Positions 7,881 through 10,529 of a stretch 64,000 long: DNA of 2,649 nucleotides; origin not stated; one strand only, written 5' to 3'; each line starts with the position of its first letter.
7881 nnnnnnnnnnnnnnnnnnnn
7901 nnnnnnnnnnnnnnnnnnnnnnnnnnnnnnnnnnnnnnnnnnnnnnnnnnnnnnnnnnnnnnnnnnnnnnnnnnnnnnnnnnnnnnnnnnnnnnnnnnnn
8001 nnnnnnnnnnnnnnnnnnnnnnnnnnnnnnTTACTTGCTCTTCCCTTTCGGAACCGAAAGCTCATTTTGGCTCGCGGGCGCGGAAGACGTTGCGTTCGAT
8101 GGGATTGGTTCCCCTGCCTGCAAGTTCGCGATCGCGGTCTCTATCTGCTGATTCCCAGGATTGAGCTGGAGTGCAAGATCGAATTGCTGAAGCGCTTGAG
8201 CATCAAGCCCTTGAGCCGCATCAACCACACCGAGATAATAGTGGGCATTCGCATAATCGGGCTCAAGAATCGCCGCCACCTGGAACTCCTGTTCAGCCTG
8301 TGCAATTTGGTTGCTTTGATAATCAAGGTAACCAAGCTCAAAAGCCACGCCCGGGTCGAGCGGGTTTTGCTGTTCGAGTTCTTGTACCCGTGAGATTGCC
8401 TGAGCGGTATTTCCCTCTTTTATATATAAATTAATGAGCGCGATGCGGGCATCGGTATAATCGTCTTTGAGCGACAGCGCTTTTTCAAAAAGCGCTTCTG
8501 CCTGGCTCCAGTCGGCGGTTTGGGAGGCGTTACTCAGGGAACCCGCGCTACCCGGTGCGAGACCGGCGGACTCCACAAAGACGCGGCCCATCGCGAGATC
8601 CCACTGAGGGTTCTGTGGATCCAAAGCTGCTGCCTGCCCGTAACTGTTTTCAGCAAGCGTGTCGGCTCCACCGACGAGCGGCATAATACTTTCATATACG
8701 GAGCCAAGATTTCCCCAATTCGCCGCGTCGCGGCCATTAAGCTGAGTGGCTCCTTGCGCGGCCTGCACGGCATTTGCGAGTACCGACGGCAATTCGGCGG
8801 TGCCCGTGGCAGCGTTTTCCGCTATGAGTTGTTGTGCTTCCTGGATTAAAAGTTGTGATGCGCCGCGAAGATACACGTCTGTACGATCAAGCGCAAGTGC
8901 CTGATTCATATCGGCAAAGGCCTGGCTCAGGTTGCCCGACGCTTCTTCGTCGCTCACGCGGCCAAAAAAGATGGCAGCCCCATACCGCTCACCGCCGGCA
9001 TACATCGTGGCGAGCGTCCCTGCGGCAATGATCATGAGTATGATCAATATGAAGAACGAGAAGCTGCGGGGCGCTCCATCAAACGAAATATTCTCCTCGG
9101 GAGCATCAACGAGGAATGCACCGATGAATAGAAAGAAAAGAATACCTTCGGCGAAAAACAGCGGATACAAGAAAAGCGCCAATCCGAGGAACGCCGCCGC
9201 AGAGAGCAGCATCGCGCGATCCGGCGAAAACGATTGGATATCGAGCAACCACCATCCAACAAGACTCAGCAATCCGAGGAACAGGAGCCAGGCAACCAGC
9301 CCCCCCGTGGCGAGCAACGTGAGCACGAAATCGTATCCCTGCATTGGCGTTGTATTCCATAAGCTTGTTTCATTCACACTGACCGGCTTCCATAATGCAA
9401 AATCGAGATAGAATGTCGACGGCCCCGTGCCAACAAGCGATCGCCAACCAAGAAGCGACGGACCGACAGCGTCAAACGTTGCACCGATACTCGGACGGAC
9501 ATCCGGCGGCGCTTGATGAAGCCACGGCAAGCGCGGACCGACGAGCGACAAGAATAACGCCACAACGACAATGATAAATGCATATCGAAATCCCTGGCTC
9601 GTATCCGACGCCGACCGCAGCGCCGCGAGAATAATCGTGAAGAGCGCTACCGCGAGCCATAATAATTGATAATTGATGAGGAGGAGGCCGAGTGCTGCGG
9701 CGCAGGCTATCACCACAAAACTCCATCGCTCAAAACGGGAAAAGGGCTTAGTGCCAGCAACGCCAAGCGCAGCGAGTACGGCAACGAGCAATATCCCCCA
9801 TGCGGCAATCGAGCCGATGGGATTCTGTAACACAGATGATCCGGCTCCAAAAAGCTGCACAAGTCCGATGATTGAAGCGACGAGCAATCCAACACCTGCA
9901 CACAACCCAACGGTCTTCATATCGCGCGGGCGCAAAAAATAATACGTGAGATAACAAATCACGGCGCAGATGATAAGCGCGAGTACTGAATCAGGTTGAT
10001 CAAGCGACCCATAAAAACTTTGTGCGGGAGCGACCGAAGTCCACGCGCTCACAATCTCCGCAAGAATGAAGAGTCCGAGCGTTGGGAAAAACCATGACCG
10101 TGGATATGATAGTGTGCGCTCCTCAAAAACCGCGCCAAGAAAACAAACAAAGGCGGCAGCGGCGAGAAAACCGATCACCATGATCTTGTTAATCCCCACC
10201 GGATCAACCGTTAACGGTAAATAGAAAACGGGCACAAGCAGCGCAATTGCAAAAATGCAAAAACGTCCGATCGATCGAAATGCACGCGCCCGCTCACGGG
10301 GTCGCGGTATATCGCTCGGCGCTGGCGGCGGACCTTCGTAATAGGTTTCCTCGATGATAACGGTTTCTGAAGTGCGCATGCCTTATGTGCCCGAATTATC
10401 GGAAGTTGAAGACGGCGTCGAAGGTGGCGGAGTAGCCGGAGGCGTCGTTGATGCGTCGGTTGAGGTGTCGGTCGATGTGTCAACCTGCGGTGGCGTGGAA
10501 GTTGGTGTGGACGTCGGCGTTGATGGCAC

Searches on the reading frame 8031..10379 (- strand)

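Call 26: search_protein_families(library=pfam, proteins=[window:8031-10379:-], max_evalue=0.1)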
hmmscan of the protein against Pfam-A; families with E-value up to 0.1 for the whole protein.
window:8031-10379:- (782 aa): 10 families
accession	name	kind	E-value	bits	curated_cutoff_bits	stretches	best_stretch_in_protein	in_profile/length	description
PF14559.12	TPR_19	-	1.3e-11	45.1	25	2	623-676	6-59/68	Tetratricopeptide repeat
PF07719.23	TPR_2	-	1.3e-10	40.9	27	1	710-743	1-34/34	Tetratricopeptide repeat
PF13428.12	TPR_14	-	1.7e-08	34.8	23.5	1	643-684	2-43/44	Tetratricopeptide repeat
PF13414.12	TPR_11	-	8.7e-06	25.8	26.8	1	683-724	1-42/42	TPR repeat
PF13432.12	TPR_16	-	9.8e-05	23.2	32.7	1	681-743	2-64/65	Tetratricopeptide repeat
PF23914.1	TPR_CcmH_CycH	-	0.00021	21.6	42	1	622-702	64-147/158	Cytochrome c-type biogenesis protein H TPR domain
PF13176.12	TPR_7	-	0.0015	18.9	27.9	0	620-644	11-35/36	Tetratricopeptide repeat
PF00515.34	TPR_1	-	0.0065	16.7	27.8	0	710-743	1-34/34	Tetratricopeptide repeat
PF25064.1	ARM_TT21_5th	-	0.019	15.7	27.8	0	621-702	14-98/117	TT21 fifth ARM repeats domain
PF03669.18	ASTER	-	0.063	13.7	22.7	0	227-284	37-93/96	PAT complex subunit Asterix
